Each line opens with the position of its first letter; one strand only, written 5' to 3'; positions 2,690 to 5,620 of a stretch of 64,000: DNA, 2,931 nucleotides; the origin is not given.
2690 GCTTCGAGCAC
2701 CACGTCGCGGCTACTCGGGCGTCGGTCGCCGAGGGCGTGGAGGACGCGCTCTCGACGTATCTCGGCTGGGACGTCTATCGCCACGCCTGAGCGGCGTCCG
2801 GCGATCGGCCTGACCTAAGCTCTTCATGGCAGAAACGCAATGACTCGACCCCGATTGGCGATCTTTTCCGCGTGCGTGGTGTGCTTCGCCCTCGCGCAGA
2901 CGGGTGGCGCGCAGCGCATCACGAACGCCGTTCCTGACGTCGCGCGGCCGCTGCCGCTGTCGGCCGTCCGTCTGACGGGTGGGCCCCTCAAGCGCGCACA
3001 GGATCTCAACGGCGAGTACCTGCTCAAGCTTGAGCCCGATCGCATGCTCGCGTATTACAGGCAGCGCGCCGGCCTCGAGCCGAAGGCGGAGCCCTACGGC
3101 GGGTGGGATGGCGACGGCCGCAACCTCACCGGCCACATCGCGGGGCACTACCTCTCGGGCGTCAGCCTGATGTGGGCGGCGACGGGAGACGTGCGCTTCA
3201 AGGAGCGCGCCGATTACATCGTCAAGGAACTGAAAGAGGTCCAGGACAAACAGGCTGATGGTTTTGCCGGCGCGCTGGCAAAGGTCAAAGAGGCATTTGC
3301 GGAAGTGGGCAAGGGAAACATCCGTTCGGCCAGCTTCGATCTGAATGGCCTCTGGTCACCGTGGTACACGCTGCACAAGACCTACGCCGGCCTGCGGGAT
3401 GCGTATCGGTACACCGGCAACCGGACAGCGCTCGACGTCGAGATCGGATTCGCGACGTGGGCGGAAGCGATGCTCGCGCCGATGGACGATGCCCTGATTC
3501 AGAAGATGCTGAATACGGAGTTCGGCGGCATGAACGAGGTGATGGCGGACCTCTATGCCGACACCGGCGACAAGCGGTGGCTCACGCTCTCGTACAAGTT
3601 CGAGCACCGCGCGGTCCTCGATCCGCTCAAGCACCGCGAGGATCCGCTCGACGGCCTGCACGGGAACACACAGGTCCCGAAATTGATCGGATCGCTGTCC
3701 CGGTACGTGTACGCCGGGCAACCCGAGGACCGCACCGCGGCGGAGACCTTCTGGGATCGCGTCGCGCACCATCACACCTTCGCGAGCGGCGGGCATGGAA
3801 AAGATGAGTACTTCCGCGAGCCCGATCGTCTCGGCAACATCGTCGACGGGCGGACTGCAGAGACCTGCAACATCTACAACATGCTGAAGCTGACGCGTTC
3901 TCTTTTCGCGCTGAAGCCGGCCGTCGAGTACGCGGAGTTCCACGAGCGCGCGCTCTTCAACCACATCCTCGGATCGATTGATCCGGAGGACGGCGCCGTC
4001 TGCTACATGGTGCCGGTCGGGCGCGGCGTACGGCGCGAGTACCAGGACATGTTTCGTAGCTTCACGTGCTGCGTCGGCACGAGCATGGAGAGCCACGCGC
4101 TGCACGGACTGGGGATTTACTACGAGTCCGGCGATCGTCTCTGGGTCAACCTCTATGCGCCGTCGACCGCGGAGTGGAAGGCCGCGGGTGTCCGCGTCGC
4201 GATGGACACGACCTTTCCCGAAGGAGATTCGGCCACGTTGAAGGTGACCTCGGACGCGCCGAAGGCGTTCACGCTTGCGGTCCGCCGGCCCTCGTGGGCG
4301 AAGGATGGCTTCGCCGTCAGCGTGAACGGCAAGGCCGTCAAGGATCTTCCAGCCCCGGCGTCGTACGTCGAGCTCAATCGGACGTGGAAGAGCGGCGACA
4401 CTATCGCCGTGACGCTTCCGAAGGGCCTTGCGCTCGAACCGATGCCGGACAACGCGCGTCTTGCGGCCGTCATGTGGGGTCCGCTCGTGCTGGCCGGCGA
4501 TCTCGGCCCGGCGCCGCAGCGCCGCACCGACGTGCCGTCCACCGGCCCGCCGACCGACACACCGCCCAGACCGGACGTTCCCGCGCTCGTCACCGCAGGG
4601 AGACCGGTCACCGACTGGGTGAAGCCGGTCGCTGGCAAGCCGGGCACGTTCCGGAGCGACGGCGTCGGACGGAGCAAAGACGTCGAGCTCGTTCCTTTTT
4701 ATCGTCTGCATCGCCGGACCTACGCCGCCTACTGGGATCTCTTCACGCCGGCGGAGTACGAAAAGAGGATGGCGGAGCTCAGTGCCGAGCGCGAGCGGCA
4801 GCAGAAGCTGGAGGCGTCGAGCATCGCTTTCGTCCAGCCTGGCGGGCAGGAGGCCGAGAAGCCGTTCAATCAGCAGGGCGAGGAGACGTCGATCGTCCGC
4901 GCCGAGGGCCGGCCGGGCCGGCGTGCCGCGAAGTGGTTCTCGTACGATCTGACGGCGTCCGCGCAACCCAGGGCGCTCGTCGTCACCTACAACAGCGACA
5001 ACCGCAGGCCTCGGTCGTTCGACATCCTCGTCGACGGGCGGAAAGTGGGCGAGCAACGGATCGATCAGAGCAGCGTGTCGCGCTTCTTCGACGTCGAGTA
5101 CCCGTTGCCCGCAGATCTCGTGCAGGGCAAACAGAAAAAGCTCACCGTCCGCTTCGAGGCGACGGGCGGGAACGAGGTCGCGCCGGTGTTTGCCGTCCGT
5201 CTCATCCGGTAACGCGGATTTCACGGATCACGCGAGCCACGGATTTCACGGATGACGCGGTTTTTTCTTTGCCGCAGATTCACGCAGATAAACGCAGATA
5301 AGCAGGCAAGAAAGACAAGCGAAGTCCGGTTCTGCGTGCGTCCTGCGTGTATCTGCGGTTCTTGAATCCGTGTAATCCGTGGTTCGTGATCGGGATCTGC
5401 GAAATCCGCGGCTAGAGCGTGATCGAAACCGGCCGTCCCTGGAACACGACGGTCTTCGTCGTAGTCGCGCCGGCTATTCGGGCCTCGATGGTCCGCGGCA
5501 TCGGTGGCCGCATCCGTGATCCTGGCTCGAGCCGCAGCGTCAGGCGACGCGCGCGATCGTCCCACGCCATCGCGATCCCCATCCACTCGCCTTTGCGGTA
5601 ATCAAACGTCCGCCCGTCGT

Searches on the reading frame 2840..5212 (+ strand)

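Call 11: search_protein_families(library=pfam, proteins=[window:2840-5212:+], max_evalue=0.01)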
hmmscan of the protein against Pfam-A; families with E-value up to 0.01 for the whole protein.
window:2840-5212:+ (790 aa): 4 families
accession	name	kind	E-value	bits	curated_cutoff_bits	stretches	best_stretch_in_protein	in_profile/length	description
PF07944.18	Beta-AFase-like_GH127_cat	-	1.6e-109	366.8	24.9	1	42-420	1-372/376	Beta-L-arabinofuranosidase, GH127 catalytic domain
PF20736.2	Glyco_hydro127M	-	1.7e-24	86.2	24.2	1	434-527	2-94/95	Beta-L-arabinofuranosidase, GH127 middle domain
PF20620.4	DUF6805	-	3.9e-19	69.7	27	1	656-789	1-133/133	Family of unknown function (DUF6805)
PF16375.10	DUF4986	-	5e-06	27.5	29.5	1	579-632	28-84/84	Domain of unknown function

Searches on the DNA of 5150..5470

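Call 36: search_rna_families(source=window, start=5150, end=5470, threshold=evalue, max_evalue=5)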
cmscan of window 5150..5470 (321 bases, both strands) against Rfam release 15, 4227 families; matches with E-value up to 5: 1.
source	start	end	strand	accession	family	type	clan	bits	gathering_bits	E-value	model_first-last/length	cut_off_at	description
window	5240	5318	-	RF01449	S_pombe_snR100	Gene; snRNA; snoRNA; HACA-box;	-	13.8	80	0.46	1-187/187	no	small nucleolar RNA snR100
